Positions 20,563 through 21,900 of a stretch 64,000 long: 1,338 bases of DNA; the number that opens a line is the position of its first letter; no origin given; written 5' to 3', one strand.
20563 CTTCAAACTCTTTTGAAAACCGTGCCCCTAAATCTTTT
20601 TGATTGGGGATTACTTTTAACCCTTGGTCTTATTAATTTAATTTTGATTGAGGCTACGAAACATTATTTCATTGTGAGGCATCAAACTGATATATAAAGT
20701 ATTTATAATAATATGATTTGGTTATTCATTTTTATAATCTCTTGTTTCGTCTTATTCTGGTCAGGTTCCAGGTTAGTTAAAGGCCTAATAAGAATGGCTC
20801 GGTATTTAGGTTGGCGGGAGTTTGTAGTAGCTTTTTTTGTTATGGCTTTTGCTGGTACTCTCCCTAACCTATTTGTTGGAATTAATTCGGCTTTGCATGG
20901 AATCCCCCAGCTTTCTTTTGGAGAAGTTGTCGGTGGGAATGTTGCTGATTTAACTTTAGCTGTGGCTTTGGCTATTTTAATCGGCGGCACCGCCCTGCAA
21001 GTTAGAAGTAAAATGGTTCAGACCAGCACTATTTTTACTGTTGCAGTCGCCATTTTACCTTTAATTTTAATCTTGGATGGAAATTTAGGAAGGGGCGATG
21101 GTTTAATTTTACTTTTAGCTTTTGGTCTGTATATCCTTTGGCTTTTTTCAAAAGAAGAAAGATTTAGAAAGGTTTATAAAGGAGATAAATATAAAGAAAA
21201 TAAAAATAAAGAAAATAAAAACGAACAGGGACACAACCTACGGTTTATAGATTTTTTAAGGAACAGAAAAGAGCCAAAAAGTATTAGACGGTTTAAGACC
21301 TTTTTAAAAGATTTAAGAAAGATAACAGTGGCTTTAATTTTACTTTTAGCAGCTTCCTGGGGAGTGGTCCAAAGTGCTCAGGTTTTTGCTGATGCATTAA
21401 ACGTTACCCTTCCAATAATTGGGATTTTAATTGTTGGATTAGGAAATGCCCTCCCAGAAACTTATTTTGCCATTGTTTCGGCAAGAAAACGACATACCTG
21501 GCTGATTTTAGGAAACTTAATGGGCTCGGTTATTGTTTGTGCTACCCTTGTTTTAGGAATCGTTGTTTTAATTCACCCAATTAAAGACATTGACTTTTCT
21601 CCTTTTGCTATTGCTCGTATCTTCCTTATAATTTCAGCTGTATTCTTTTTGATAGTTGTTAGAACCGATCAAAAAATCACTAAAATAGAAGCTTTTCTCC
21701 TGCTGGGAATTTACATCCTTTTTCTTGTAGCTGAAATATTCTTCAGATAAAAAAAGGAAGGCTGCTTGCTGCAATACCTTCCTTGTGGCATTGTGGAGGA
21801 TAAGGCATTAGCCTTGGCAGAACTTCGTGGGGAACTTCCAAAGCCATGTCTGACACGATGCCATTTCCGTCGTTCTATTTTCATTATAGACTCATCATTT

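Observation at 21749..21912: Stand-alone sRNA candidate with a consensus promoter, a rho-independent terminator and an exposed anti-SD-like CCUCC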

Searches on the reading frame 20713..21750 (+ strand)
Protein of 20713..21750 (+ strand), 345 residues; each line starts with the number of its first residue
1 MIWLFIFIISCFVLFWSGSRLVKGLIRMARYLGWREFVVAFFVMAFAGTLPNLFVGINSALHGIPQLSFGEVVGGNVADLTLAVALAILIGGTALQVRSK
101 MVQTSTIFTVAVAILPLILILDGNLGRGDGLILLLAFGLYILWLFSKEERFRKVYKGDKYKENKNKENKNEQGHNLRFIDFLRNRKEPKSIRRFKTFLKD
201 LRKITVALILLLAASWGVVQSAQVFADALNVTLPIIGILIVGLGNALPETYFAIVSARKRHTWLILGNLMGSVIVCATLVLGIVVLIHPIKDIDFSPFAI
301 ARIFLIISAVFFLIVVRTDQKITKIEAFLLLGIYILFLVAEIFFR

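Call 13: search_protein_families(library=pfam, proteins=[window:20713-21750:+], max_evalue=0.01)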
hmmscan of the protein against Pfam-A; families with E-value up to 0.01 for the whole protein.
window:20713-21750:+ (345 aa): 1 family
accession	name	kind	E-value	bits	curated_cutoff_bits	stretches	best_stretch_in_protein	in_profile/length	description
PF01699.29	Na_Ca_ex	-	1.8e-40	138.8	24.9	2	205-341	7-149/151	Sodium/calcium exchanger protein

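Call 14: find_related_loci(query=window:20713-21750:+, collection=genome_contigs, flank=4000)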
Query window:20713-21750:+ (345 aa) in genome_contigs; peptide patterns used: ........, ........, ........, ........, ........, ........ (x = any residue, [..] = any of these).
134 stretches matched a pattern; 11 encode a relative of the query (tblastn E <= 1e-3); 11 distinct loci.
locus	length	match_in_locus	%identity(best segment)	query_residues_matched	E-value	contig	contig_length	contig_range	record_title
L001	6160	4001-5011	86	1-345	0e+0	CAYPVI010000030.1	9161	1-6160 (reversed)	MAG TPA_asm: uncultured Candidatus Saccharibacteria bacterium isolate binchicken_co100_411 genome assembly, contig: NODE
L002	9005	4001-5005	84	1-345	0e+0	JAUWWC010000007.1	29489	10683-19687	MAG: Candidatus Nealsonbacteria bacterium isolate CSMAG_2648 CSMAG_2648_k127_4513384_length_29489_cov_13.0975, whole gen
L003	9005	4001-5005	83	1-345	0e+0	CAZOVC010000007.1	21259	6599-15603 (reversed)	MAG TPA_asm: uncultured Candidatus Saccharibacteria bacterium isolate binchicken_co100_437 genome assembly, contig: NODE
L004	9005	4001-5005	81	1-345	1e-179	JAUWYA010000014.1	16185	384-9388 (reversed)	MAG: Candidatus Nealsonbacteria bacterium isolate CSMAG_2698 CSMAG_2698_k141_3036612_length_16185_cov_8.4985, whole geno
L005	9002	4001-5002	71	1-345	8e-160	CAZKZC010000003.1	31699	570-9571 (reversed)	MAG TPA_asm: uncultured Candidatus Saccharibacteria bacterium isolate SRP178699_co2_538 genome assembly, contig: NODE_66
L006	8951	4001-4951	71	16-345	7e-144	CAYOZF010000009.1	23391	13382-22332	MAG TPA_asm: uncultured Candidatus Saccharibacteria bacterium isolate binchicken_co34_539 genome assembly, contig: NODE_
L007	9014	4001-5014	68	1-345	6e-140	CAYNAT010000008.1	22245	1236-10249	MAG TPA_asm: uncultured Candidatus Saccharibacteria bacterium isolate binchicken_co89_644 genome assembly, contig: NODE_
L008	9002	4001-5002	71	1-345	1e-157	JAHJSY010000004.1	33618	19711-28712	MAG: Patescibacteria group bacterium isolate OS_PC_MetaG.mb.33 OS_PC_MetaG.mb.33_k141_4938, whole genome shotgun sequenc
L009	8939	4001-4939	49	1-345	1e-94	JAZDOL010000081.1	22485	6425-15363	MAG: bacterium isolate MEGAHIT-group-0.771 k141_20212698, whole genome shotgun sequence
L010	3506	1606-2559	46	1-342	4e-86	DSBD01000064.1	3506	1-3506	MAG TPA_asm: Candidatus Vogelbacteria bacterium isolate SpSt-1164 Ga0129302_1018091, whole genome shotgun sequence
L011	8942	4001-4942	47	1-342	7e-86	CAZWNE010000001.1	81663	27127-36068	MAG TPA_asm: uncultured Candidatus Saccharibacteria bacterium isolate binchicken_co38_1285 genome assembly, contig: NODE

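Call 26: find_encoding_contigs(protein=window:20713-21750:+, flank=3000, max_places=10)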
Protein window:20713-21750:+ (345 aa): 2 contigs read that carry it; 1 place shown.
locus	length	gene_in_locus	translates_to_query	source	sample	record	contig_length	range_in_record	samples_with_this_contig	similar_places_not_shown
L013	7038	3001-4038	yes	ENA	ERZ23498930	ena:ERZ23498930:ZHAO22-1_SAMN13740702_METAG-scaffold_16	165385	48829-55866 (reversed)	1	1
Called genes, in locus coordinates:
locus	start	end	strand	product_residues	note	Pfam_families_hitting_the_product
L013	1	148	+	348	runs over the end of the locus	PF08245:Mur_ligase_M (weak), PF02875:Mur_ligase_C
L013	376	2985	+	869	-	PF00690:Cation_ATPase_N, PF00122:E1-E2_ATPase, PF00702:Hydrolase, PF13246:Cation_ATPase, PF08282:Hydrolase_3 (faint), PF00689:Cation_ATPase_C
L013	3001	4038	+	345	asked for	PF01699:Na_Ca_ex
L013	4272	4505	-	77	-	-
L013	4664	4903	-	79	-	-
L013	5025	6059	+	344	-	PF02646:RmuC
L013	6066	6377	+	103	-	PF00829:Ribosomal_L21p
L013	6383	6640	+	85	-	-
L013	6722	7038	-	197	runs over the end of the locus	PF21176:RecR_HhH, PF01751:Toprim, PF13662:Toprim_4, PF21175:RecR_C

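Call 27: find_homologous_proteins(query=window:20713-21750:+, max_evalue=1e-60)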
Query window:20713-21750:+ (345 aa): 2098 proteins with E <= 1e-60 among 8000 candidates; the best 120 are listed.
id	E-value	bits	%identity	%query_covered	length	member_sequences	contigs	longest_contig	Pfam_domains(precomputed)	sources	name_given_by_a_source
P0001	3.3e-215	732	100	100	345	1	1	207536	PF01699.30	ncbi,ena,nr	ncbi:sodium:calcium antiporter [Patescibacteria group bacterium]|nr:sodium:calcium antiporter [Pates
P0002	8.3e-190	648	90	100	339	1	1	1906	PF01699.30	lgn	-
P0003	1.5e-181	621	86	100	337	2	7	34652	PF01699.30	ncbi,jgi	-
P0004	1.6e-178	611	87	100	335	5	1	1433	PF01699.30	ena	-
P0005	1.7e-178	611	87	100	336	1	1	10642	PF01699.30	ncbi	-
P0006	9.7e-178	608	87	100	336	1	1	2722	PF01699.30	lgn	-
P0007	1.9e-177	607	86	100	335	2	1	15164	PF01699.30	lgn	-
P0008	1.8e-173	594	84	100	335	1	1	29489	PF01699.30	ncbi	-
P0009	9.9e-172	589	83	100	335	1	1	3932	PF01699.30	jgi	-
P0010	1.2e-169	582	81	100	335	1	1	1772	PF01699.30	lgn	-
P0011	3.1e-169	580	82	100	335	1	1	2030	PF01699.30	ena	-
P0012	5.2e-169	580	89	92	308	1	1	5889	PF01699.30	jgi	-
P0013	5.4e-168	576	81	100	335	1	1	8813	PF01699.30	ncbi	-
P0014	2.2e-167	574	81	100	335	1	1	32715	PF01699.30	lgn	-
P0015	3.6e-167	574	80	100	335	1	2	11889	PF01699.30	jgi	-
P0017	5.8e-167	573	81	100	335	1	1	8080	PF01699.30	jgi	-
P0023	3.3e-165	567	81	100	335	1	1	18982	PF01699.30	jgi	-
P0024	2.1e-164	565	80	100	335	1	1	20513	PF01699.30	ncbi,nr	ncbi:sodium:calcium antiporter [Patescibacteria group bacterium]|nr:sodium:calcium antiporter [Pates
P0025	3.6e-164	564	80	100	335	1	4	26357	PF01699.30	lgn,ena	-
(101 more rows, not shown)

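Call 28: find_encoding_contigs(protein=P0005, flank=2000, max_places=2)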
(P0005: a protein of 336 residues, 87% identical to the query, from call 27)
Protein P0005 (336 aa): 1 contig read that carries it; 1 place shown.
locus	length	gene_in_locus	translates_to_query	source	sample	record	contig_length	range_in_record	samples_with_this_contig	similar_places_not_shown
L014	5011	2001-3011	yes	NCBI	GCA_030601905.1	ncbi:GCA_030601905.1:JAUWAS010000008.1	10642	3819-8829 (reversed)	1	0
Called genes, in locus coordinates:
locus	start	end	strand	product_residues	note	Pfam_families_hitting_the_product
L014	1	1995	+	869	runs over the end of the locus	PF00690:Cation_ATPase_N, PF00122:E1-E2_ATPase, PF00702:Hydrolase, PF13246:Cation_ATPase, PF08282:Hydrolase_3 (faint), PF00689:Cation_ATPase_C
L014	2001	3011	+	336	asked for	PF01699:Na_Ca_ex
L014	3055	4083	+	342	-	PF02646:RmuC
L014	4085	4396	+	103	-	PF00829:Ribosomal_L21p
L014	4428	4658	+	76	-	-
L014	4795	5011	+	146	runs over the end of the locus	-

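Call 29: find_encoding_contigs(protein=P0007, flank=2000, max_places=2)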
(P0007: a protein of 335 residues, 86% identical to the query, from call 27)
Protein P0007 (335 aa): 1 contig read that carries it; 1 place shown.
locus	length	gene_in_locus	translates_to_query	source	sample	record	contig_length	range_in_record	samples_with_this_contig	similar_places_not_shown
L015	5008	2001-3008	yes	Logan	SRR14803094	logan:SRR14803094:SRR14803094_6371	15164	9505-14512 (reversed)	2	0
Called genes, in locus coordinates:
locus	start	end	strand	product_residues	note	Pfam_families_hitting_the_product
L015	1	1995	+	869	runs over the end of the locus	PF00690:Cation_ATPase_N, PF00122:E1-E2_ATPase, PF00702:Hydrolase, PF13246:Cation_ATPase, PF08282:Hydrolase_3 (faint), PF00689:Cation_ATPase_C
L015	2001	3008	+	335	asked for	PF01699:Na_Ca_ex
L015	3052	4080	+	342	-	PF02646:RmuC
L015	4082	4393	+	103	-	PF00829:Ribosomal_L21p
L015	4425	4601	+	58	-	-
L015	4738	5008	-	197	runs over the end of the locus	PF21176:RecR_HhH, PF01751:Toprim, PF13662:Toprim_4, PF21175:RecR_C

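Call 30: find_encoding_contigs(protein=P0013, flank=2000, max_places=2)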
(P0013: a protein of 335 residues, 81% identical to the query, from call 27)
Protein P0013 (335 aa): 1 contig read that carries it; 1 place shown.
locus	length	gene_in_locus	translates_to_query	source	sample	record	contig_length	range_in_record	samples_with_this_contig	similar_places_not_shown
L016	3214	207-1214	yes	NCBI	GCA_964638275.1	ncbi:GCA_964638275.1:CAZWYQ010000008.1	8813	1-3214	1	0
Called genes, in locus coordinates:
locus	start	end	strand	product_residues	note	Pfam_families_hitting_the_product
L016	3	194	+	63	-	?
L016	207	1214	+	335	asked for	PF01699:Na_Ca_ex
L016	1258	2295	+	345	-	PF02646:RmuC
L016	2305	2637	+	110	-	PF00829:Ribosomal_L21p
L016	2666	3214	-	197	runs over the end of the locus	PF21176:RecR_HhH, PF01751:Toprim, PF13662:Toprim_4, PF21175:RecR_C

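Call 31: find_encoding_contigs(protein=P0014, flank=2000, max_places=2)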
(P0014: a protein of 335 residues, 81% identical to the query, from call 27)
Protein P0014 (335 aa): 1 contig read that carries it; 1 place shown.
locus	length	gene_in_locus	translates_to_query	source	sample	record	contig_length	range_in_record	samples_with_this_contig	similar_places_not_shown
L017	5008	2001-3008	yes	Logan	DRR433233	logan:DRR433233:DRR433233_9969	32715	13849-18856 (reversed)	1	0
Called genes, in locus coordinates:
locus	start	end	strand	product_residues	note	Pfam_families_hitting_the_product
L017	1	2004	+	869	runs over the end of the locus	PF00690:Cation_ATPase_N, PF00122:E1-E2_ATPase, PF00702:Hydrolase, PF13246:Cation_ATPase, PF08282:Hydrolase_3 (faint), PF00689:Cation_ATPase_C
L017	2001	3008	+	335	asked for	PF01699:Na_Ca_ex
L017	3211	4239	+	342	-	PF02646:RmuC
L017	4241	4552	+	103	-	PF00829:Ribosomal_L21p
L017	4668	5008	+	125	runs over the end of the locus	-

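Call 33: find_encoding_contigs(protein=P0023, flank=2000, max_places=2)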
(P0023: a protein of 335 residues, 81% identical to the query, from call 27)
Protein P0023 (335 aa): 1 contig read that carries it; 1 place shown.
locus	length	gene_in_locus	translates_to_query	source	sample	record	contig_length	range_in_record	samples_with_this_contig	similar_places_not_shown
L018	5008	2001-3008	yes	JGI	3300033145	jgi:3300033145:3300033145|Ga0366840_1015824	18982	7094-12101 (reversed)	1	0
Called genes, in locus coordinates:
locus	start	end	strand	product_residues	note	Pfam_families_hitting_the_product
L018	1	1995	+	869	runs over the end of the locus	PF00690:Cation_ATPase_N, PF00122:E1-E2_ATPase, PF00702:Hydrolase, PF13246:Cation_ATPase, PF08282:Hydrolase_3 (faint), PF00689:Cation_ATPase_C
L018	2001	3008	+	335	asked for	PF01699:Na_Ca_ex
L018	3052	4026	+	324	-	PF02646:RmuC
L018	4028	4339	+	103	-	PF00829:Ribosomal_L21p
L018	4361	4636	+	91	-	-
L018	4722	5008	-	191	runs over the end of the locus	PF20803:PaaX_M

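Call 34: find_encoding_contigs(protein=P0024, flank=2000, max_places=2)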
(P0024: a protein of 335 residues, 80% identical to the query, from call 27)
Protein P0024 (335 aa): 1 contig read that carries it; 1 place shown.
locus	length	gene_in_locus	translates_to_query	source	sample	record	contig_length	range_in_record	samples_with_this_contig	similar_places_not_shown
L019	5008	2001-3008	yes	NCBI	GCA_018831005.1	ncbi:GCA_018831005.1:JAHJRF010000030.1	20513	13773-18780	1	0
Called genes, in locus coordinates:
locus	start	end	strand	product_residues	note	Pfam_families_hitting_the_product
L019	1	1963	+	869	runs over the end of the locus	PF00690:Cation_ATPase_N, PF00122:E1-E2_ATPase, PF00702:Hydrolase, PF13246:Cation_ATPase, PF08282:Hydrolase_3 (faint), PF00689:Cation_ATPase_C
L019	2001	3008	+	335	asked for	PF01699:Na_Ca_ex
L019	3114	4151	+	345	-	PF02646:RmuC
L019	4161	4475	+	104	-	PF00829:Ribosomal_L21p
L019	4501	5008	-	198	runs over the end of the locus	PF21176:RecR_HhH, PF01751:Toprim, PF13662:Toprim_4, PF21175:RecR_C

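Call 35: find_encoding_contigs(protein=P0025, flank=2000, max_places=4)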
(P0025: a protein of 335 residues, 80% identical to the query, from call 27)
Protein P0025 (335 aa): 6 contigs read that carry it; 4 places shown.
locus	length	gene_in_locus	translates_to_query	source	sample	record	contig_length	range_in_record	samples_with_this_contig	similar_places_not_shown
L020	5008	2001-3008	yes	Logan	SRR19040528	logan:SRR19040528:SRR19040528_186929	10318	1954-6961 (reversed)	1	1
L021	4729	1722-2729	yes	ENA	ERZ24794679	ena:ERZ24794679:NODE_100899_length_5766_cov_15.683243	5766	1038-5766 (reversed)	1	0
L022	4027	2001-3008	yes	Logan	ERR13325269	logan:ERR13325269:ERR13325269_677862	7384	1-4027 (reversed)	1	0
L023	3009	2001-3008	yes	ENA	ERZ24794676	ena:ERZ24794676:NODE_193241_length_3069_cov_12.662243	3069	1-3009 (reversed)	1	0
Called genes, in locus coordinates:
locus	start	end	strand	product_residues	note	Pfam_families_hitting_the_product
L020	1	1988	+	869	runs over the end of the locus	PF00690:Cation_ATPase_N, PF00122:E1-E2_ATPase, PF00702:Hydrolase, PF13246:Cation_ATPase, PF08282:Hydrolase_3 (faint), PF00689:Cation_ATPase_C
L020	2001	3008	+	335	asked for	PF01699:Na_Ca_ex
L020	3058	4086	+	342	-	PF02646:RmuC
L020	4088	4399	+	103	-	PF00829:Ribosomal_L21p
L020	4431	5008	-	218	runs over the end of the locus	PF21176:RecR_HhH, PF01751:Toprim, PF13662:Toprim_4, PF21175:RecR_C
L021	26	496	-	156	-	-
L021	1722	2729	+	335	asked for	PF01699:Na_Ca_ex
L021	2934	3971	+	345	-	PF02646:RmuC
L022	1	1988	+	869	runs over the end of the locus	PF00690:Cation_ATPase_N, PF00122:E1-E2_ATPase, PF00702:Hydrolase, PF13246:Cation_ATPase, PF08282:Hydrolase_3 (faint), PF00689:Cation_ATPase_C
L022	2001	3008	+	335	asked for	PF01699:Na_Ca_ex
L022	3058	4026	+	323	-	?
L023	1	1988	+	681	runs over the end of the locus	?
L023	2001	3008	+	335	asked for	PF01699:Na_Ca_ex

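Call 39: find_encoding_contigs(protein=P0002, flank=2000, max_places=2)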
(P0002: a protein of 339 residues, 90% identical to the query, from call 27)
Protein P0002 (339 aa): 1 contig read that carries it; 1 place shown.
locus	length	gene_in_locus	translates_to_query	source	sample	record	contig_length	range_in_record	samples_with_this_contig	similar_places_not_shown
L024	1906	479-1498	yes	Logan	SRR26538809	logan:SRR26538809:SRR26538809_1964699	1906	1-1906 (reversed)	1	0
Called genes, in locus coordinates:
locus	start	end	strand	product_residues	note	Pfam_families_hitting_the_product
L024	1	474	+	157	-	?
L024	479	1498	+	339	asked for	PF01699:Na_Ca_ex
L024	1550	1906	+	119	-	?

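Call 40: find_encoding_contigs(protein=P0009, flank=2000, max_places=2)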
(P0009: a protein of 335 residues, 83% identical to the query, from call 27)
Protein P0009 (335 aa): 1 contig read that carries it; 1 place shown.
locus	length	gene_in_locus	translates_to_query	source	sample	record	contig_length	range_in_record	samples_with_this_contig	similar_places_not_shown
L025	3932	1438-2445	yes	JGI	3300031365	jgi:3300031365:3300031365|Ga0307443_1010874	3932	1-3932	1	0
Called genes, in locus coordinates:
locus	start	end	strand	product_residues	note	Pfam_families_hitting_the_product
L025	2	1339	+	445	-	?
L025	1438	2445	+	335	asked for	PF01699:Na_Ca_ex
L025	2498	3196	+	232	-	PF01797:Y1_Tnp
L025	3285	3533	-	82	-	-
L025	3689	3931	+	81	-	?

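Call 41: find_encoding_contigs(protein=P0017, flank=2000, max_places=2)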
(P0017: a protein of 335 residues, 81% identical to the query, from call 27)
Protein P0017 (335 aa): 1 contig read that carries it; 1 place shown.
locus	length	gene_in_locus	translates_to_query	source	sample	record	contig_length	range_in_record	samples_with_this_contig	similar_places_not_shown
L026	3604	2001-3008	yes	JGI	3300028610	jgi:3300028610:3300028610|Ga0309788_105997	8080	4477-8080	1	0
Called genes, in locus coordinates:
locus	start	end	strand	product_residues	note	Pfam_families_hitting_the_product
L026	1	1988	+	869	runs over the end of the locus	PF00690:Cation_ATPase_N, PF00122:E1-E2_ATPase, PF00702:Hydrolase, PF13246:Cation_ATPase, PF08282:Hydrolase_3 (faint), PF00689:Cation_ATPase_C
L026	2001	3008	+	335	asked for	PF01699:Na_Ca_ex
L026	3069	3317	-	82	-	-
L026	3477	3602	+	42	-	?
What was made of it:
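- L025 and L026 have a small gene without the RNA (calls 40, 41).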
